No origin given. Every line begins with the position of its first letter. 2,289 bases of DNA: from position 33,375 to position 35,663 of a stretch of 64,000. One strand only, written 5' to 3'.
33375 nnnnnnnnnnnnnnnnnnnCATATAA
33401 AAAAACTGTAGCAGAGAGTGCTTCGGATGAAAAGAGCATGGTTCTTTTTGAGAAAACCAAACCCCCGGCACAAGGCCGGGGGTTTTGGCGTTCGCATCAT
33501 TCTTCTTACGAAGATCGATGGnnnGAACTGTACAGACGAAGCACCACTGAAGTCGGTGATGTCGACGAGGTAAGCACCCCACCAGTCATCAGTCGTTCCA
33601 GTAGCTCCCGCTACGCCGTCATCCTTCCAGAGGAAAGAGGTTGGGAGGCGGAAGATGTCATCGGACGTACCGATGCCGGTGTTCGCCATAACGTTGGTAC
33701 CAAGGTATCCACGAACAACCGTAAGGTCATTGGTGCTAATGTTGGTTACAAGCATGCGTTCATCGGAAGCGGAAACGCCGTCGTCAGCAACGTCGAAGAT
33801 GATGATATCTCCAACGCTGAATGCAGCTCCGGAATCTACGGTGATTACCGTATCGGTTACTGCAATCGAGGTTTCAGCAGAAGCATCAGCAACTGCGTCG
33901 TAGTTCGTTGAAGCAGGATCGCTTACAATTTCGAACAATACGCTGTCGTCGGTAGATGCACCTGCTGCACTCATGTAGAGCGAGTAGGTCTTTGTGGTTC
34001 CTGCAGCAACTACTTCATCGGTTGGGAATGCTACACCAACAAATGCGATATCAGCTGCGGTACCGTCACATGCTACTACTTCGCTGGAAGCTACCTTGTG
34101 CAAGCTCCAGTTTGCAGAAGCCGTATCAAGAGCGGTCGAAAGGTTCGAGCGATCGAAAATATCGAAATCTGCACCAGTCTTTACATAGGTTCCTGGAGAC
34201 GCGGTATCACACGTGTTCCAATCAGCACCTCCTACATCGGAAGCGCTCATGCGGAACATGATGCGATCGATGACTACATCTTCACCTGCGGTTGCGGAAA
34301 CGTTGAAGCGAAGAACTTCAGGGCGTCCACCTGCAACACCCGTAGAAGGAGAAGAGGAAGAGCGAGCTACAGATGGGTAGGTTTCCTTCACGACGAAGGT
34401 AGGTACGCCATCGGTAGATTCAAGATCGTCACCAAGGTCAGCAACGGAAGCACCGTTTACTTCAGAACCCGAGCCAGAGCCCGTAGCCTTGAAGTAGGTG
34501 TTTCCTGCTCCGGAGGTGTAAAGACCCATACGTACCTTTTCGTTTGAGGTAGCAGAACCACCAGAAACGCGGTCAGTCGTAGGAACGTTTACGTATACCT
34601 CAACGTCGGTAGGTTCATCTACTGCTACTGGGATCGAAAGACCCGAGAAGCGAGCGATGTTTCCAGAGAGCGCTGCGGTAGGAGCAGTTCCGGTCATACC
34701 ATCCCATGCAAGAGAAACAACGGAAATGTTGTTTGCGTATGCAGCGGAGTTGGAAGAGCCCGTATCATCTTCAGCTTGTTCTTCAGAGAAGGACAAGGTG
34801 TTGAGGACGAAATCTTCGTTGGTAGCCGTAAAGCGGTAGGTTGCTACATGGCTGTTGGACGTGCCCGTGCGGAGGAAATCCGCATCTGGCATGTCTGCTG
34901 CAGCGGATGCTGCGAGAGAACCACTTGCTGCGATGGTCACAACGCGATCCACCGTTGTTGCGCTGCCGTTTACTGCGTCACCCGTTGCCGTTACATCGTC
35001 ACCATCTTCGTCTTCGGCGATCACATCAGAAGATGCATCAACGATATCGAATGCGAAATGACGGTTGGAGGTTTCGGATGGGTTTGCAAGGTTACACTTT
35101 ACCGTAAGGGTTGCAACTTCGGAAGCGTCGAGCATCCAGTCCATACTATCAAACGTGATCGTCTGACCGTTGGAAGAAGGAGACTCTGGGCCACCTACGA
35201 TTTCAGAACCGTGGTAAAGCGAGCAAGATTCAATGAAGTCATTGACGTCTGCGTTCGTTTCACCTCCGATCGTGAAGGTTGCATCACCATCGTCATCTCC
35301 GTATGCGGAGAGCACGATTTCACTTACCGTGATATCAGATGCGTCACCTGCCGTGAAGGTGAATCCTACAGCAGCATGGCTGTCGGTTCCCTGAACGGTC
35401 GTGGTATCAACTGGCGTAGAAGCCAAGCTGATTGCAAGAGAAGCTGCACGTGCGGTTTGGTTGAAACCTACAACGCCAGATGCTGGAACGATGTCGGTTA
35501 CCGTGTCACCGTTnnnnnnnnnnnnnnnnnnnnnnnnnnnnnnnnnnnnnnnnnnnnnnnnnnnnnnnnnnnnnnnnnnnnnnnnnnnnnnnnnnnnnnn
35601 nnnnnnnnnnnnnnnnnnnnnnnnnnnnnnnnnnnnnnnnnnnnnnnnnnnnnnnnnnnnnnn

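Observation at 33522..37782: Giant acidic secreted protein with a long structured 5' leader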

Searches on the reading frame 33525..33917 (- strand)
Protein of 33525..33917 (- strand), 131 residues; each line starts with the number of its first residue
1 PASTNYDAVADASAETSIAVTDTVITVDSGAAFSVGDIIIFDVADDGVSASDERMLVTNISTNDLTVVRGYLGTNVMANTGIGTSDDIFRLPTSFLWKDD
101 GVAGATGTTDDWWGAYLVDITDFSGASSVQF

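Call 89: search_protein_families(library=phrogs, proteins=[window:33525-33917:-], max_evalue=1)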
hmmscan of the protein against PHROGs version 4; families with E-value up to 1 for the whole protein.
window:33525-33917:- (131 aa): 0 families

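Call 90: search_protein_families(library=pfam, proteins=[window:33525-33917:-], max_evalue=10)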
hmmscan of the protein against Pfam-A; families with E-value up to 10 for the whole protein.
window:33525-33917:- (131 aa): 0 families

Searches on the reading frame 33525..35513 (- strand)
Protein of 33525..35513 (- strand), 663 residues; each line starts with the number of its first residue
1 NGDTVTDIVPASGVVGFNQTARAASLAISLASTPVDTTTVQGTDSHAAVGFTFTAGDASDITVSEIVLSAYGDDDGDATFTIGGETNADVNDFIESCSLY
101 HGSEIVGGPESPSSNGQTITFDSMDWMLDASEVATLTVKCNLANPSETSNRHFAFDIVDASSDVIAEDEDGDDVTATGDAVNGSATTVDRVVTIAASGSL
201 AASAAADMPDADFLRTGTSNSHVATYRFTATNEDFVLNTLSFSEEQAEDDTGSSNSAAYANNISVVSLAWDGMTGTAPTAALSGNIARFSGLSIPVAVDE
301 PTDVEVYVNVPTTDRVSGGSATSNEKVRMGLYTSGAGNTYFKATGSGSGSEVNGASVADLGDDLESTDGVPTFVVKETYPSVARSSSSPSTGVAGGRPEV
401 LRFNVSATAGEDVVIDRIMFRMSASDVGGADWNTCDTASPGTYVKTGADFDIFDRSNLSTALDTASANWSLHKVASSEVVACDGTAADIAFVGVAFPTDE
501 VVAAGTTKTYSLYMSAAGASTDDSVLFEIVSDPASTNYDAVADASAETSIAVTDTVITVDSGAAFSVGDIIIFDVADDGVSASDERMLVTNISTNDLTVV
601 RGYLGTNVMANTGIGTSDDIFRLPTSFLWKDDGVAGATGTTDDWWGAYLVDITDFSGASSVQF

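Call 42: predict_structure(alignment_id=A3)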
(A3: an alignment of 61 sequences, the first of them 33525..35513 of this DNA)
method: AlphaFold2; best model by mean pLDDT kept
length: 663 residues; sequences in the alignment: 61
mean_pLDDT: 88.5   pTM: 0.81
mean pLDDT of the five models: 88.5, 87.2, 87.2, 86.6, 85.2
residues with pLDDT >= 90: 412; 70-90: 201; 50-70: 41; < 50: 9
segments of 3 or more residues with pLDDT < 50: 1-4
pLDDT, mean of each block of 10 residues (from residue 1): 47 53 89 91 94 95 97 90 94 97 95 96 95 96 92 95 95 93 88 94 95 91 97 96 91 85 94 92 94 95 97 62 77 82 93 90 84 90 92 89 91 90 87 85 86 93 79 84 89 88 93 92 93 85 89 90 91 88 90 93 88 88 91 60 85 80 88
secondary structure, 60 per line:
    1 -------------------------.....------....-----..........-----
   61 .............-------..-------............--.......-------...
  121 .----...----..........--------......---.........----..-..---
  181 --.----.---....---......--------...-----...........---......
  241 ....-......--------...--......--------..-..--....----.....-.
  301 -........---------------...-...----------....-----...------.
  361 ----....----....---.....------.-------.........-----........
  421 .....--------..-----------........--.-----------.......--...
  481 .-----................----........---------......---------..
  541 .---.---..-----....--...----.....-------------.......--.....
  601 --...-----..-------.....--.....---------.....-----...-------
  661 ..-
elements in order: E26-30 E37-40 E46-55 E61-73 H90-93 E94-101 E104-110 E118-121 E126-128 E133-142 E151-156 H160-163 E164-168 E192-195 E199-204 E213-215 E221-231 E235-244 H246-251 E265-270 E286-289 E294-298 E302-309 E325-327 E329-331 E342-345 E351-353 H365-368 E373-376 E380-384 E399-407 E413-425 E450-454 E469-475 E478-481 E487-502 E507-514 E524-529 E539-541 E556-559 E569-573 E587-593 E596-600 E620-624 E627-631 E651-653
